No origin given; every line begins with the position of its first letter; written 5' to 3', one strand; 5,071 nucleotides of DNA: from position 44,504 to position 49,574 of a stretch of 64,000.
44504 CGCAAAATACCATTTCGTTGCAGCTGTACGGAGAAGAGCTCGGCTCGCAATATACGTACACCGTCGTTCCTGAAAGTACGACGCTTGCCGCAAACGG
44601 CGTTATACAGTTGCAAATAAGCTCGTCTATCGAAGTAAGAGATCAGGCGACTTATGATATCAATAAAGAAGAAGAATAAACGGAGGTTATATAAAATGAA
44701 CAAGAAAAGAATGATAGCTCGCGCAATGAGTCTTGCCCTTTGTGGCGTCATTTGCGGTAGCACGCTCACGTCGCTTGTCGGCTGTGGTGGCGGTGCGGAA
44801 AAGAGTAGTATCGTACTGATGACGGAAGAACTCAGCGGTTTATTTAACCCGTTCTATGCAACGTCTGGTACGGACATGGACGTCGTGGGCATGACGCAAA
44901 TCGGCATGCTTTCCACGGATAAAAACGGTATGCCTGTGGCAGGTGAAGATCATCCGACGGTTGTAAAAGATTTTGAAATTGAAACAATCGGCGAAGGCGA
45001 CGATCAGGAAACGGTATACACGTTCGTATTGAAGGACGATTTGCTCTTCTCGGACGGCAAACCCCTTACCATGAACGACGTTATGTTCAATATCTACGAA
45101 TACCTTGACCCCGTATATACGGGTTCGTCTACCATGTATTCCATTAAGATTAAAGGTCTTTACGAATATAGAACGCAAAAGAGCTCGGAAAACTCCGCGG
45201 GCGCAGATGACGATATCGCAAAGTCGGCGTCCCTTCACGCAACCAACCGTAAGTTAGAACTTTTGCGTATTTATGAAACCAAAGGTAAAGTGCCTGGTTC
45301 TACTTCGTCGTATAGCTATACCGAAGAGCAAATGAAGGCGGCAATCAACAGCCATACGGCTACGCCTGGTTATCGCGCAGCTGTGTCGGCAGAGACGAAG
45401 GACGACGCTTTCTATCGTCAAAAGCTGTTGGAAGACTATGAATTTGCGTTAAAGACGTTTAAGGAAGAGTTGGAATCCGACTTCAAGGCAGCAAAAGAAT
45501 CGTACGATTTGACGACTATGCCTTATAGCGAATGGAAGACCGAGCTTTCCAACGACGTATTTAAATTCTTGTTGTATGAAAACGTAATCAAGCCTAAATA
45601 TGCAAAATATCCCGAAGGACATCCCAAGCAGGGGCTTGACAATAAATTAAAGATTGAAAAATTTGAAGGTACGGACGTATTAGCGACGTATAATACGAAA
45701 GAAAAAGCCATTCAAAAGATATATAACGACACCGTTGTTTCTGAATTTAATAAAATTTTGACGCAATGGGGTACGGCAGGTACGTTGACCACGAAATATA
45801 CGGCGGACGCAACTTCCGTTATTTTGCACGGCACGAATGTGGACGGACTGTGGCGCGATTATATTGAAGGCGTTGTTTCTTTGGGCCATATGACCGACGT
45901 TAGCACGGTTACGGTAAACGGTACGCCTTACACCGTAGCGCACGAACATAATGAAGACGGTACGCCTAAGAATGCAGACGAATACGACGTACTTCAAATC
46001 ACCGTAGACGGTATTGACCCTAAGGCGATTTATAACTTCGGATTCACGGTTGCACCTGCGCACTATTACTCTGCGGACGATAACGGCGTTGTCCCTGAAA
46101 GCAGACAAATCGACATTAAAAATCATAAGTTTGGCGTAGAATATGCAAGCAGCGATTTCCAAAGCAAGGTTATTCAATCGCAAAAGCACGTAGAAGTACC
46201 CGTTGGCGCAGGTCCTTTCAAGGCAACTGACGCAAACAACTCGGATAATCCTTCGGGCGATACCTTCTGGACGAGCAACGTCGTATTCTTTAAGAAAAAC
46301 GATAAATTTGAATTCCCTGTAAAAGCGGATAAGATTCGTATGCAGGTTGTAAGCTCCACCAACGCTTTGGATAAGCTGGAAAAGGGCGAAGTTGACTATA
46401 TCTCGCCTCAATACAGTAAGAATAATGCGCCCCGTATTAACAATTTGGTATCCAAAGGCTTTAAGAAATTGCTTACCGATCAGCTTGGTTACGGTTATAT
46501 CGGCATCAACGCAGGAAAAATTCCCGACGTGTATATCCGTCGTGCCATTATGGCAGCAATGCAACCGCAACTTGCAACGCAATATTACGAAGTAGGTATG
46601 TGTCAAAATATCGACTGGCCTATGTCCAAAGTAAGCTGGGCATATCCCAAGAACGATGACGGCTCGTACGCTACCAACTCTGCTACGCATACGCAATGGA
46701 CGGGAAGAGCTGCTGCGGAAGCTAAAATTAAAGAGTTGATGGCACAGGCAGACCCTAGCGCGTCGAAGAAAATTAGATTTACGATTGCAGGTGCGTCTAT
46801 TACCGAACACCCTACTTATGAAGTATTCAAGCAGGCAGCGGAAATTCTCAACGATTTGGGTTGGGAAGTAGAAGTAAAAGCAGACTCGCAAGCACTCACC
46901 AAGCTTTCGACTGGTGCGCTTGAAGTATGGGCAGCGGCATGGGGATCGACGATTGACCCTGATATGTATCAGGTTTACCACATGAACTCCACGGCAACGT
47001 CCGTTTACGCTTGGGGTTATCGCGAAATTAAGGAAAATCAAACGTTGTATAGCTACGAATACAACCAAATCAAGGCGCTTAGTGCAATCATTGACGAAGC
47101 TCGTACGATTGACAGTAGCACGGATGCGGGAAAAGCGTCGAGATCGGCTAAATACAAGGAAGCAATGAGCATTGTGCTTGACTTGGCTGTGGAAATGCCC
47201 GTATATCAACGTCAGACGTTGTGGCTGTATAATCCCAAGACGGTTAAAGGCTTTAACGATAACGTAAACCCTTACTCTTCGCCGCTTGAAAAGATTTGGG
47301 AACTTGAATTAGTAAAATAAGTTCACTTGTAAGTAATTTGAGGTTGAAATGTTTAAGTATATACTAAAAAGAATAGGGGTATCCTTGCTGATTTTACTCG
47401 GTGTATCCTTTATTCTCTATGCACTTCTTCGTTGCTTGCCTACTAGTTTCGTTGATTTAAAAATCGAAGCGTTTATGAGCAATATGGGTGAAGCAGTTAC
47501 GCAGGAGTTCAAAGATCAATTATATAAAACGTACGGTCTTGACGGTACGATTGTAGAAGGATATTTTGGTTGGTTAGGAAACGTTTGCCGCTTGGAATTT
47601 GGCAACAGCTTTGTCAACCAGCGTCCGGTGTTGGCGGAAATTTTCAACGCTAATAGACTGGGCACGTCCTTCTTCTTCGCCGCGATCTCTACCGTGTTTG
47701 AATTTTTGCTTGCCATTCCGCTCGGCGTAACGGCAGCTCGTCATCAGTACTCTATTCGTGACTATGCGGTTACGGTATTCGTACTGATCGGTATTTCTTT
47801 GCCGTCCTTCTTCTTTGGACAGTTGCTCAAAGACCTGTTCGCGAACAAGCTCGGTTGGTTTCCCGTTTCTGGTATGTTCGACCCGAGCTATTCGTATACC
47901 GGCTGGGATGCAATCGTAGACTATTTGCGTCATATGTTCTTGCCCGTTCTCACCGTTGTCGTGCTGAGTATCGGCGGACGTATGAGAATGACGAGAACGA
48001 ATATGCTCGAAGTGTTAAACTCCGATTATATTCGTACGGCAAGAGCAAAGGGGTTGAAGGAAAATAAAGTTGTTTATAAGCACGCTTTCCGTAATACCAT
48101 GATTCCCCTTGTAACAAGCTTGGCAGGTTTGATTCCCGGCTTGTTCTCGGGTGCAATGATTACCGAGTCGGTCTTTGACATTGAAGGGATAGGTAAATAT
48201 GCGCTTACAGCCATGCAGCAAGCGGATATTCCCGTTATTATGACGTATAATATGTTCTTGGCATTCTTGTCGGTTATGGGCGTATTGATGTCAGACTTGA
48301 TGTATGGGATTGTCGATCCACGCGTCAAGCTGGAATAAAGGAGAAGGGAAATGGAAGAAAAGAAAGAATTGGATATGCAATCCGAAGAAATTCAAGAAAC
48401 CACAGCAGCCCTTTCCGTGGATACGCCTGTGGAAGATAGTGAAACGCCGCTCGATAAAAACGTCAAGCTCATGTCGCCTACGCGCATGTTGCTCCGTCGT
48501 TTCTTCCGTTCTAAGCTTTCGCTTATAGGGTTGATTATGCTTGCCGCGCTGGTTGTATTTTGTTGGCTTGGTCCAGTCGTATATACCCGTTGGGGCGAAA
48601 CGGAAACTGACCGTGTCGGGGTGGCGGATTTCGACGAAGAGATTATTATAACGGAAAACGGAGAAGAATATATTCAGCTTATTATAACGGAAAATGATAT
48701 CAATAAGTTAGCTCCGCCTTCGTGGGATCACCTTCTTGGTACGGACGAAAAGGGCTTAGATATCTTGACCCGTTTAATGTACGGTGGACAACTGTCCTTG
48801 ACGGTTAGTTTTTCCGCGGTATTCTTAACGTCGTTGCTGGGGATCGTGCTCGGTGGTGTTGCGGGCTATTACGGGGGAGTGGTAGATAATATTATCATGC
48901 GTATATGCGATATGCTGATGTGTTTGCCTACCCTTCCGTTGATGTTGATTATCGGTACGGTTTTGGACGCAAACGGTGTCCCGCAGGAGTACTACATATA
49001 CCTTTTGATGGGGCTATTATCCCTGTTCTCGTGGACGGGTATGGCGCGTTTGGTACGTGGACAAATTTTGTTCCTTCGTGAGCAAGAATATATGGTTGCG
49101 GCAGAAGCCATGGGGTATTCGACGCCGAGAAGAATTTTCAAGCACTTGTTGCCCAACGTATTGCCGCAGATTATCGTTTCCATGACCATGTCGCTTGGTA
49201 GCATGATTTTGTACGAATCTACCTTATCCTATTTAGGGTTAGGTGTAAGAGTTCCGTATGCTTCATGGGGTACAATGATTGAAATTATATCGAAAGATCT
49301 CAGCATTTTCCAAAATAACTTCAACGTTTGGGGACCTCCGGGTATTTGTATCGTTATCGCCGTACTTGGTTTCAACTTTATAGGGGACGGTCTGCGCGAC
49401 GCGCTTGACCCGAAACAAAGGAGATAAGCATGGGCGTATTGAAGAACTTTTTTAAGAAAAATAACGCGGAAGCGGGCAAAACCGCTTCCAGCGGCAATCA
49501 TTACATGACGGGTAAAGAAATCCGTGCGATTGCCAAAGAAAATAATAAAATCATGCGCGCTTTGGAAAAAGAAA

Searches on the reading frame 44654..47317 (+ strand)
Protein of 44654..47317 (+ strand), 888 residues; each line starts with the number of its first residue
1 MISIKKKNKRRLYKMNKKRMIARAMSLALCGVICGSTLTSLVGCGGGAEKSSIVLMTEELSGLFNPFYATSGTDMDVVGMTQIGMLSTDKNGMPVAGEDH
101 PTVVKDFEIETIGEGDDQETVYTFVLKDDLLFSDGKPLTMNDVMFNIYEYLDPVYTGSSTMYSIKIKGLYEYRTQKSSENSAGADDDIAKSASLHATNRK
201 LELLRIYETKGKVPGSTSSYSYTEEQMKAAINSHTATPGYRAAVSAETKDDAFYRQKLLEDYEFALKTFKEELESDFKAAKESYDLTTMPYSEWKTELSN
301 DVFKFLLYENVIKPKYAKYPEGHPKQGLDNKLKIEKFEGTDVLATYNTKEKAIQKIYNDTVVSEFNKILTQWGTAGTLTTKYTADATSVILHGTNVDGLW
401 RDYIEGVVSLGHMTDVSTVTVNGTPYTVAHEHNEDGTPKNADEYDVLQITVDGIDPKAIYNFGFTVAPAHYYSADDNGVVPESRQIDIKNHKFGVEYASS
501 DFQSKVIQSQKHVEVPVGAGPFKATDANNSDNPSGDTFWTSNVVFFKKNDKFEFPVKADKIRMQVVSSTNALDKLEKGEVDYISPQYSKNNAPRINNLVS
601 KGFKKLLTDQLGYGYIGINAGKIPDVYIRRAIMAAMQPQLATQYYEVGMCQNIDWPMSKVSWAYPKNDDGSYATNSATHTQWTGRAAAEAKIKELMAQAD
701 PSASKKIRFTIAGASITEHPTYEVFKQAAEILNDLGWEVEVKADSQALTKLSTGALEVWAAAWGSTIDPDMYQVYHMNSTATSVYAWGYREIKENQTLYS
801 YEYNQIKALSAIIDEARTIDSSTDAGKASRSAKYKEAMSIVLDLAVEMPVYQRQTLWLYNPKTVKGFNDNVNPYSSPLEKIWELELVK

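Call 7: search_protein_families(library=pfam, proteins=[window:44654-47317:+], max_evalue=0.001)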
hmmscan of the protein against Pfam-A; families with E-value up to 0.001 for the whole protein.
window:44654-47317:+ (888 aa): 1 family
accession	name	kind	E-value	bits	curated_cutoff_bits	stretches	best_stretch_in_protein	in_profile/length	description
PF00496.27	SBP_bac_5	-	4.7e-23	82.3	32.4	2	504-781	103-364/368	Bacterial extracellular solute-binding proteins, family 5 Middle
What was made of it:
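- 44654..47320 (+): 888-aa family-5 solute-binding lipoprotein (OppA-like) with a large insertion of roughly 300 aa. Pfam SBP_bac_5 (call 7).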

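Call 27: search_protein_families(library=pfam, proteins=[window:44654-47317:+], max_evalue=1)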
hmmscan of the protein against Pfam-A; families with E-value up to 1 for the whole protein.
window:44654-47317:+ (888 aa): 1 family
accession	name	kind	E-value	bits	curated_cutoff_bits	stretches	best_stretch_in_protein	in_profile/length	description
PF00496.27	SBP_bac_5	-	4.7e-23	82.3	32.4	2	504-781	103-364/368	Bacterial extracellular solute-binding proteins, family 5 Middle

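Call 61: search_solved_structures(query=window:44654-47317:+, max_evalue=0.001)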
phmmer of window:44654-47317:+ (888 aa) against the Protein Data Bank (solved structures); distinct sequences matched with E-value up to 0.001: 2.
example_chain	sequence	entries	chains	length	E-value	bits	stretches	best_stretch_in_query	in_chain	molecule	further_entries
5isu_A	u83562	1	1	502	0.00011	23.7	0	117-153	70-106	Lmo0135 protein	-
6wm6_A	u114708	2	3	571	0.00055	21.4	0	558-637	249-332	Extracellular solute-binding protein, family 5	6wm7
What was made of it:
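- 44654..47320 (+): PDB matches only at aa 117-153 and 558-637 (call 61).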

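Call 63: search_protein_families(library=ncbifam, proteins=[window:44654-47317:+], max_evalue=0.00001)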
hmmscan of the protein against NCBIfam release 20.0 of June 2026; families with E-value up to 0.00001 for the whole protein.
window:44654-47317:+ (888 aa): 1 family
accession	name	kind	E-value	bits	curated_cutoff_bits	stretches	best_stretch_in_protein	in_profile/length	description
NF045467.1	Opp4A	equivalog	1.5e-19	69.7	650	2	56-179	41-152/556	oligopeptide ABC transporter substrate-binding protein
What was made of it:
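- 44654..47320 (+): NCBIfam Opp4A 69.7 bits, below cut-off (call 63).
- The solute-binding protein is very divergent: Opp4A scores 69.7 bits against a cut-off of 650, and it carries a large insertion (calls 61, 63).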

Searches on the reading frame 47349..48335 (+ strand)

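Call 8: search_protein_families(library=pfam, proteins=[window:47349-48335:+], max_evalue=0.001)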
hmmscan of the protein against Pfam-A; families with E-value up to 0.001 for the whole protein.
window:47349-48335:+ (329 aa): 2 families
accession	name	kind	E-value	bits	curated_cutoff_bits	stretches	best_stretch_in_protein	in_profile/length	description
PF00528.27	BPD_transp_1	-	4.3e-36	124.8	26.4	1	122-327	1-183/184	Binding-protein-dependent transport system inner membrane component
PF19300.4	BPD_transp_1_N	-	2.9e-05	24.7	23.8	1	1-81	1-74/114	Binding-prot-dependent transport system membrane comp, N-term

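Call 63: search_protein_families(library=ncbifam, proteins=[window:47349-48335:+], max_evalue=0.00001)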
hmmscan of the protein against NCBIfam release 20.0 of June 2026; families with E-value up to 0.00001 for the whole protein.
window:47349-48335:+ (329 aa): 13 families
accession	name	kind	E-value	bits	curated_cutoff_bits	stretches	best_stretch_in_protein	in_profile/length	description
NF045472.1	Opp4B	equivalog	1.6e-70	238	450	1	1-327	1-319/319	oligopeptide ABC transporter permease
NF045470.1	Opp2B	equivalog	2.3e-68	230.6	350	1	10-327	3-300/300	nickel ABC transporter permease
NF045471.1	Opp3B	equivalog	1.1e-62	212.2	480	1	1-328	1-304/308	oligopeptide ABC transporter permease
NF045469.1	Opp1B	equivalog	4.5e-60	203.8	380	1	1-327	1-307/307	nickel/cobalt ABC transporter permease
NF007677.0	PRK10352.1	equivalog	3.8e-59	200.3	433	1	1-328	1-308/314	nickel ABC transporter permease subunit NikB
TIGR02789.1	nickel_nikB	equivalog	1.1e-58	199.1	447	1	1-327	1-307/314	nickel ABC transporter permease subunit NikB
NF008161.0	PRK10914.1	equivalog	1.5e-48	165.7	590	1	1-327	1-336/339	dipeptide ABC transporter permease DppB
NF043081.1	MMSYN1_0165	equivalog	7.8e-46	156.8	350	1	75-329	150-387/388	oligopeptide ABC transporter permease OppB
NF011712.0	PRK15133.1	subfamily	2.8e-45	154.9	445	1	52-329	83-362/364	microcin C ABC transporter permease YejB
NF011661.0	PRK15081.1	equivalog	3.1e-44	151.7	463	1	1-327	1-304/306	glutathione ABC transporter permease GsiC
NF007008.0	PRK09471.1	equivalog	3.1e-42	145.1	388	1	1-327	1-305/306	oligopeptide ABC transporter permease OppB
NF011690.0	PRK15110.1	equivalog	2.9e-32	112.4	432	1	67-324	39-311/321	putrescine export ABC transporter permease SapB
NF045476.1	Opp4C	equivalog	9e-07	28.4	350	1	195-281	139-221/278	oligopeptide ABC transporter permease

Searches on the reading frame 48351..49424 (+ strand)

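Call 8: search_protein_families(library=pfam, proteins=[window:48351-49424:+], max_evalue=0.001)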
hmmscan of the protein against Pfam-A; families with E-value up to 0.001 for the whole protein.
window:48351-49424:+ (358 aa): 2 families
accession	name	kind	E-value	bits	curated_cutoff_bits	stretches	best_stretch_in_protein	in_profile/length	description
PF00528.27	BPD_transp_1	-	1.7e-35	122.8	26.4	1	164-358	1-184/184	Binding-protein-dependent transport system inner membrane component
PF12911.12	OppC_N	-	4.8e-08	33.2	23.9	1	42-78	1-39/53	N-terminal TM domain of oligopeptide transport permease C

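Call 63: search_protein_families(library=ncbifam, proteins=[window:48351-49424:+], max_evalue=0.00001)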
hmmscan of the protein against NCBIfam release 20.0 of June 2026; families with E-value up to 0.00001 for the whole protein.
window:48351-49424:+ (358 aa): 16 families
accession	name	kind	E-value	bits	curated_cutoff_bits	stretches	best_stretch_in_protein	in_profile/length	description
NF045476.1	Opp4C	equivalog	5.7e-97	324.3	350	1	42-355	1-278/278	oligopeptide ABC transporter permease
NF045474.1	Opp2C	equivalog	2.9e-64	216.9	300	1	118-353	11-236/236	nickel transporter permease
NF045475.1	Opp3C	equivalog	1.4e-61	208.5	450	1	45-357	25-328/328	oligopeptide ABC transporter permease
NF045473.1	Opp1C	equivalog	3.7e-61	206.9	350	1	118-355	39-266/267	nickel/cobalt ABC transporter permease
TIGR02790.1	nickel_nikC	equivalog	6.8e-61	206.1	358.45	1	118-353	33-258/258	nickel ABC transporter permease subunit NikC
NF007738.0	PRK10417.1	equivalog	3.1e-59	200.7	335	1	118-355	43-270/277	nickel ABC transporter permease subunit NikC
NF011662.0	PRK15082.1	equivalog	1e-53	182.7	484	1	121-356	75-300/303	glutathione ABC transporter permease GsiD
NF008160.0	PRK10913.1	equivalog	1.9e-52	178.6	483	1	123-356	75-298/300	dipeptide ABC transporter permease DppC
NF011935.0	PRK15406.1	equivalog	1e-50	173.2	433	1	126-357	81-302/302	oligopeptide ABC transporter permease OppC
NF047573.1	opine_perm_CntC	exception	3.5e-50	170.8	440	1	118-355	43-270/271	staphylopine uptake ABC transporter permease subunit CntC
NF007376.0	PRK09881.1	equivalog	1.4e-49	168.7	434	1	118-356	65-293/298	D,D-dipeptide ABC transporter permease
NF043080.1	MMSYN1_0166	equivalog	1.4e-41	142.5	370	1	105-357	61-306/307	oligopeptide ABC transporter permease OppC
NF011596.0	PRK15021.1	subfamily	4.3e-30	104.9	439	1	121-356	115-339/341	microcin C ABC transporter permease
NF011691.0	PRK15111.1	equivalog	2e-27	96.5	379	1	119-353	62-292/296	putrescine export ABC transporter permease SapC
NF045470.1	Opp2B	equivalog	1.5e-08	34.2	350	1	137-357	82-300/300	nickel ABC transporter permease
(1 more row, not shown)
